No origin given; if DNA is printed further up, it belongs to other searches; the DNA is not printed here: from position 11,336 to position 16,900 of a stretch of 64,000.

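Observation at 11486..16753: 1755-aa inverse-autotransporter-like adhesin with beta-helix passenger and a recent internal 690-nt tandem duplication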

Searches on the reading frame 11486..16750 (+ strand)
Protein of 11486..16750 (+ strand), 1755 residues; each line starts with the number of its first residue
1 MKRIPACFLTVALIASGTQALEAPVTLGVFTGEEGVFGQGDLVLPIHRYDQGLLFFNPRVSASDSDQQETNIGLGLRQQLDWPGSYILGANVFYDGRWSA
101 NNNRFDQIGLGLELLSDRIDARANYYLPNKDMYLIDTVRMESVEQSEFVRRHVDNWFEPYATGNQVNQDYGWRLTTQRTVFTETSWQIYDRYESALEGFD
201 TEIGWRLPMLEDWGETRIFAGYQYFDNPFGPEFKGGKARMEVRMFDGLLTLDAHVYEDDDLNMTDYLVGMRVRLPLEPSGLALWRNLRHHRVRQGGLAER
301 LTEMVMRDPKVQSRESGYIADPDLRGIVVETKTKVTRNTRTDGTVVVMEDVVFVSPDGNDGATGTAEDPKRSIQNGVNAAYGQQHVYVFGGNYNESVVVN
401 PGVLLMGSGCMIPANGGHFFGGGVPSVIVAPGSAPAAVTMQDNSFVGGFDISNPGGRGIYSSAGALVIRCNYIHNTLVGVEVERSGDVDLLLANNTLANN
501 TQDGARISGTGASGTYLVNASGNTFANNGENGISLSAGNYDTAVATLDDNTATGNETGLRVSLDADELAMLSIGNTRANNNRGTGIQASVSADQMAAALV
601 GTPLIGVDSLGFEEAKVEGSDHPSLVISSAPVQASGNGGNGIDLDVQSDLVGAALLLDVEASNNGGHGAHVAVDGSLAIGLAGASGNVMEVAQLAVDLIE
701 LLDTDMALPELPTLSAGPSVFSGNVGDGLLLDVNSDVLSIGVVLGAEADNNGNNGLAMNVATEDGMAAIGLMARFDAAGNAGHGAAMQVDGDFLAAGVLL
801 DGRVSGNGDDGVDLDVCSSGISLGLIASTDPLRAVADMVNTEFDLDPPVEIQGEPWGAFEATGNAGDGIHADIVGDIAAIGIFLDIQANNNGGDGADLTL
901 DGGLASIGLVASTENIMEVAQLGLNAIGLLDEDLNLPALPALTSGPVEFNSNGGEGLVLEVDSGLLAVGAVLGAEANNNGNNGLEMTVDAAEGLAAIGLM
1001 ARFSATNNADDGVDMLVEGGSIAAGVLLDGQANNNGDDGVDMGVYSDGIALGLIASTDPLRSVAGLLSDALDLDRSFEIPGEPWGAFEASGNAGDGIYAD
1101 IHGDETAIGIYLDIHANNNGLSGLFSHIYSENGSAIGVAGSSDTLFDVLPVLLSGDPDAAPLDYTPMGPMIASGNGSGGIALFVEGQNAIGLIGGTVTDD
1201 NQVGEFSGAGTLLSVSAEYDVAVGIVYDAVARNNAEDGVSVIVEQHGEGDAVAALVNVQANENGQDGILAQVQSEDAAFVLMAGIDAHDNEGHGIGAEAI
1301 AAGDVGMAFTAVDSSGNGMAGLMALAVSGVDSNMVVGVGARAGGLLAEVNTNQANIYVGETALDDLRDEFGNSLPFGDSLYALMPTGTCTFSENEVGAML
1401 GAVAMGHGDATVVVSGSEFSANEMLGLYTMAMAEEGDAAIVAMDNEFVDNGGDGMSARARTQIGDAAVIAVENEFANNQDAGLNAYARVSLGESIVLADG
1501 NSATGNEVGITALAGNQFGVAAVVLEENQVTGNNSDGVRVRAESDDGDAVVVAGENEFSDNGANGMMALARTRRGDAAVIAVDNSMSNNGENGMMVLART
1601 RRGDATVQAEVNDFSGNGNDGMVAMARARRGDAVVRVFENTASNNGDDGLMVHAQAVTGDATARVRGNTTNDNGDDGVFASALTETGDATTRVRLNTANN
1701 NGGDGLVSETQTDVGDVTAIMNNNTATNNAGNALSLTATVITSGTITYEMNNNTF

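Call 5: search_protein_families(library=pfam, proteins=[window:11486-16750:+], max_evalue=1)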
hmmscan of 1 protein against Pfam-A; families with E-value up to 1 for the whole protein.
window:11486-16750:+ (1755 aa): 2 families
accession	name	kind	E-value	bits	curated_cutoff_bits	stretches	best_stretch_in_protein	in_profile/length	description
PF11924.14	IAT_beta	-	3e-15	57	22.3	1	34-215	59-183/279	Inverse autotransporter, beta-domain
PF10689.14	DUF2496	-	0.5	10.6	25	1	693-705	10-22/43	Protein of unknown function (DUF2496)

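Call 6: search_protein_families(library=ncbifam, proteins=[window:11486-16750:+], max_evalue=1)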
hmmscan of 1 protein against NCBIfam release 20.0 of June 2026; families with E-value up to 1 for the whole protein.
window:11486-16750:+ (1755 aa): 1 family
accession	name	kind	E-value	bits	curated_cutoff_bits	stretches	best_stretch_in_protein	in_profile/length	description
NF047854.1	LIC10774_subfam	equivalog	1.3e-06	27.7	380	1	324-562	32-274/358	LIC10774/LIC10365 family surface protein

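Call 14: find_homologous_proteins(query=window:11486-16750:+)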
Query window:11486-16750:+ (1755 aa): 47 proteins with E <= 0.001 among 8000 candidates.
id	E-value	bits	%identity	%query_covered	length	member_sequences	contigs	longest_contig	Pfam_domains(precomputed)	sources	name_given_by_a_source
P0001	0.0e+0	3808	100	100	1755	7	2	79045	PF11924.15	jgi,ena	-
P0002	0.0e+0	1116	47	67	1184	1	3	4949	PF13229.13,PF11924.15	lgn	-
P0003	0.0e+0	1113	47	63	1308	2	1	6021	PF13229.13,PF07602.18,PF22842.4,PF11924.15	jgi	-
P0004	0.0e+0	1111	48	51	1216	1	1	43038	PF11924.15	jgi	jgi:hypothetical protein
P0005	6.2e-255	868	44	50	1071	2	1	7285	PF22842.4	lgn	-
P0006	1.0e-131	459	29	72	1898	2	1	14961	PF11924.15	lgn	-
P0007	1.3e-131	459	31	71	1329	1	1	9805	PF11924.15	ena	-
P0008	2.7e-129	451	43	30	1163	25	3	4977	PF13229.13,PF11924.15,PF05048.20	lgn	-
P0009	3.5e-128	447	32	71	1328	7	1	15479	PF11924.15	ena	-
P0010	8.2e-128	446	42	30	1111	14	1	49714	PF13229.13,PF11924.15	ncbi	-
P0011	7.7e-127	443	35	50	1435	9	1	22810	PF11924.15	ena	-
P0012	2.7e-126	441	27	17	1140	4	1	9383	PF13229.13,PF11924.15,PF05048.20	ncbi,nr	ncbi:MAG: hypothetical protein GX548_12030 [Lentisphaerae bacterium]|nr:hypothetical protein [Lentis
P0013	1.3e-125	439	43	30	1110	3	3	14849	PF13229.13,PF11924.15,PF05048.20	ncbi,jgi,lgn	jgi:hypothetical protein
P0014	3.3e-125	438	34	78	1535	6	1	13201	PF11924.15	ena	-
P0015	4.0e-125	437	33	67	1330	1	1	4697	PF13229.13,PF11924.15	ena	-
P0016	1.3e-123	432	33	80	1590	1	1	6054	PF13229.13,PF11924.15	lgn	-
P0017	2.1e-122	428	33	73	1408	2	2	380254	PF11924.15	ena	-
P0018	8.9e-122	426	31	71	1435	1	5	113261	PF11924.15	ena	-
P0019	8.4e-121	423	34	59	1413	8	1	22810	PF13229.13,PF11924.15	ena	-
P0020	1.9e-120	422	34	51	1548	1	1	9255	PF11924.15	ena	-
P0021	2.2e-120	422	34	58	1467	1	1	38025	PF13229.13,PF11924.15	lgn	-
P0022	2.4e-119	418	33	52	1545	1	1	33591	PF11924.15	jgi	-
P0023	9.3e-119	416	31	68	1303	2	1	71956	PF13229.13,PF11924.15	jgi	jgi:hypothetical protein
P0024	4.6e-118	414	30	81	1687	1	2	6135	PF11924.15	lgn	-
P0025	2.2e-117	412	33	82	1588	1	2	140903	PF11924.15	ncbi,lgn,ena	-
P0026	3.9e-114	401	31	58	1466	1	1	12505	PF11924.15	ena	-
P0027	5.4e-112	394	30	71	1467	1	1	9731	PF11924.15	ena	-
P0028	1.7e-110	389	33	60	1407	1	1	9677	PF13229.13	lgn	-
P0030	2.7e-94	335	29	65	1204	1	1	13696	PF11924.15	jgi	jgi:hypothetical protein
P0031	6.2e-87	311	30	64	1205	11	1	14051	PF13229.13,PF11924.15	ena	-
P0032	3.6e-86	308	34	44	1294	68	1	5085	PF13229.13,PF11924.15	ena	-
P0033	5.6e-86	308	29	65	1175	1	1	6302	PF11924.15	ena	-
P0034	2.7e-83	299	35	38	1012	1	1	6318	PF13229.13,PF11924.15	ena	-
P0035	8.9e-79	284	37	22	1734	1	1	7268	PF11924.15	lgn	-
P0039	1.1e-71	260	39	22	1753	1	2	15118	PF11924.15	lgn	-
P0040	2.7e-71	259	40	23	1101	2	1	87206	PF11924.15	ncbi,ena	-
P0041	1.6e-68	250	35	31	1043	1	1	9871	PF13229.13,PF11924.15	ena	-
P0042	5.0e-60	221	36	26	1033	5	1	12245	PF11924.15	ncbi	-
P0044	3.8e-51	192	33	24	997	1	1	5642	PF07602.18,PF11924.15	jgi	-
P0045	1.9e-50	190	35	23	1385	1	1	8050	PF11924.15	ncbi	-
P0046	1.7e-32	130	28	30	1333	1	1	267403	PF11924.15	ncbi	ncbi:MAG: inverse autotransporter beta domain-containing protein [Verrucomicrobiota bacterium]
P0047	1.8e-14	70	32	19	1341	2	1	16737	PF11924.15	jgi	jgi:hypothetical protein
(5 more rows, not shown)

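Call 27: find_encoding_contigs(protein=P0001, flank=3000, max_places=4)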
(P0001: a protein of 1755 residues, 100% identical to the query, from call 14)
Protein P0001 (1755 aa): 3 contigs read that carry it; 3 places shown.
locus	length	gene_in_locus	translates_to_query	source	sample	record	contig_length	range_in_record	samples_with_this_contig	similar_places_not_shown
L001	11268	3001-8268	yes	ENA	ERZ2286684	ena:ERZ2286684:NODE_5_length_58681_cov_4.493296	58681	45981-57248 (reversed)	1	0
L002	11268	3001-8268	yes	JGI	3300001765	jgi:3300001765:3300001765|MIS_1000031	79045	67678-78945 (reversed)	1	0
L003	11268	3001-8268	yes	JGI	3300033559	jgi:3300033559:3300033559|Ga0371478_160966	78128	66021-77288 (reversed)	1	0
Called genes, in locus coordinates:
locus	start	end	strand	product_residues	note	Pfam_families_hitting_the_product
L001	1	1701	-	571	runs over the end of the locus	PF09820:AAA-ATPase_like, PF08011:PDDEXK_9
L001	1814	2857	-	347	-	PF21016:RlmN_N, PF04055:Radical_SAM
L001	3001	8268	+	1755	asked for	PF11924:IAT_beta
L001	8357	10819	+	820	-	PF02837:Glyco_hydro_2_N, PF00703:Glyco_hydro_2, PF02836:Glyco_hydro_2_C, PF16355:DUF4982, PF18565:Glyco_hydro2_C5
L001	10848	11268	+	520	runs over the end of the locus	PF00884:Sulfatase, PF01663:Phosphodiest (weak), PF16347:SGSH_C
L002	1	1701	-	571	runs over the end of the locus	PF09820:AAA-ATPase_like, PF08011:PDDEXK_9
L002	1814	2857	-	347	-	PF21016:RlmN_N, PF04055:Radical_SAM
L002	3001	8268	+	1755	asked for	PF11924:IAT_beta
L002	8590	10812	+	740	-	PF02837:Glyco_hydro_2_N, PF00703:Glyco_hydro_2, PF02836:Glyco_hydro_2_C, PF16355:DUF4982, PF18565:Glyco_hydro2_C5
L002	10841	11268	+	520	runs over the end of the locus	PF00884:Sulfatase, PF01663:Phosphodiest (weak), PF16347:SGSH_C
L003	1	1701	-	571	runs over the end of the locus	PF09820:AAA-ATPase_like, PF08011:PDDEXK_9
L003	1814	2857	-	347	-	PF21016:RlmN_N, PF04055:Radical_SAM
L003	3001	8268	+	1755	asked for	PF11924:IAT_beta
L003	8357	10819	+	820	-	PF02837:Glyco_hydro_2_N, PF00703:Glyco_hydro_2, PF02836:Glyco_hydro_2_C, PF16355:DUF4982, PF18565:Glyco_hydro2_C5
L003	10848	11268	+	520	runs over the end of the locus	PF00884:Sulfatase, PF01663:Phosphodiest (weak), PF16347:SGSH_C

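Call 44: find_encoding_contigs(protein=P0004, flank=8000, max_places=1)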
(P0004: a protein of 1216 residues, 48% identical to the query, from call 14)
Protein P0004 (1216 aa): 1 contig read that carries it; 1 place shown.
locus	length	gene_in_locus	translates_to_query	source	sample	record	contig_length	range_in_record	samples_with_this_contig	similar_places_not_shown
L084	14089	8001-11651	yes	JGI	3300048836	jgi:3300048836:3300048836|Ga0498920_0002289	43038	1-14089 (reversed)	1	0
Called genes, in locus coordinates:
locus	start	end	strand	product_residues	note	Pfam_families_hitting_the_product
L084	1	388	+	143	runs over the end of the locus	PF02033:RBFA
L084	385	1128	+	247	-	PF01509:TruB_N, PF16198:TruB_C_2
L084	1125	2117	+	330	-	PF06574:FAD_syn, PF01687:Flavokinase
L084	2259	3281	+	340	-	PF00044:Gp_dh_N, PF02800:Gp_dh_C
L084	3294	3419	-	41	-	-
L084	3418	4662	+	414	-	PF00162:PGK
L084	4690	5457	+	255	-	PF00121:TIM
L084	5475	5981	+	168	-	PF03840:SecG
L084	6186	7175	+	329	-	PF01520:Amidase_3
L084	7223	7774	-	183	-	PF01740:STAS, PF13466:STAS_2 (weak)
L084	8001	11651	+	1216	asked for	PF11924:IAT_beta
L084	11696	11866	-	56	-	-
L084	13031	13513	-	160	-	PF01850:PIN (weak)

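Call 45: find_encoding_contigs(protein=P0017, flank=8000, max_places=1)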
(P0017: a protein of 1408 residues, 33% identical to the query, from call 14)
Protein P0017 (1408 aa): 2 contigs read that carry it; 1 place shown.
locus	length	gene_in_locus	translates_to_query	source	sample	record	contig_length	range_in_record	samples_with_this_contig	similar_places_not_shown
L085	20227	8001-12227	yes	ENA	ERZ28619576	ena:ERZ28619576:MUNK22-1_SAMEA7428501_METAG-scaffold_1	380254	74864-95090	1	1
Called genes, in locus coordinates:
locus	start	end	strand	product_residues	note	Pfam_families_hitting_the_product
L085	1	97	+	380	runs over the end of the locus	PF02595:Gly_kinase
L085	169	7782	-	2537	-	PF00704:Glyco_hydro_18, PF25275:Golvesin_C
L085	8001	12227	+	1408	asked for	PF11924:IAT_beta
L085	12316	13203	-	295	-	PF13489:Methyltransf_23 (weak), PF08241:Methyltransf_11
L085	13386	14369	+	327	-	PF01544:CorA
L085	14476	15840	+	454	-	PF03448:MgtE_N, PF00571:CBS, PF01769:MgtE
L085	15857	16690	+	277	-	-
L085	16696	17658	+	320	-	-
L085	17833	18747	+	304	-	PF00005:ABC_tran, PF13304:AAA_21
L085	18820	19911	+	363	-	PF07991:KARI_N, PF01450:KARI_C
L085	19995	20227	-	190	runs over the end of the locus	-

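Call 46: find_encoding_contigs(protein=P0025, flank=8000, max_places=1)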
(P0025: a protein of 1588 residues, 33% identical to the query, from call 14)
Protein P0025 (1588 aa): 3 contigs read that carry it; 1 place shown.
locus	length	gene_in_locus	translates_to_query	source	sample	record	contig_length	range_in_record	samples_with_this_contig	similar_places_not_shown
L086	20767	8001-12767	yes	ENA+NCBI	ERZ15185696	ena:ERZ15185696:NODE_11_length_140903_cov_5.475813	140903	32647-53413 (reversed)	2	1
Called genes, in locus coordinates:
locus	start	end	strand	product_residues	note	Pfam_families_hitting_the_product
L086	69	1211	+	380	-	PF02595:Gly_kinase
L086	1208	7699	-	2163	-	PF00704:Glyco_hydro_18, PF25275:Golvesin_C, PF00041:fn3 (weak)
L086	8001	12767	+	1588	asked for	PF11924:IAT_beta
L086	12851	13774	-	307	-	PF08241:Methyltransf_11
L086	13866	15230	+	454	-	PF03448:MgtE_N, PF00571:CBS, PF01769:MgtE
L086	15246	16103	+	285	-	-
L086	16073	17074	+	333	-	PF12730:ABC2_membrane_4 (faint)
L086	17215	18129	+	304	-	PF00005:ABC_tran, PF13304:AAA_21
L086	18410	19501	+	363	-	PF07991:KARI_N, PF01450:KARI_C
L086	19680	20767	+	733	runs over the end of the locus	PF01555:N6_N4_Mtase (faint), PF02086:MethyltransfD12 (faint)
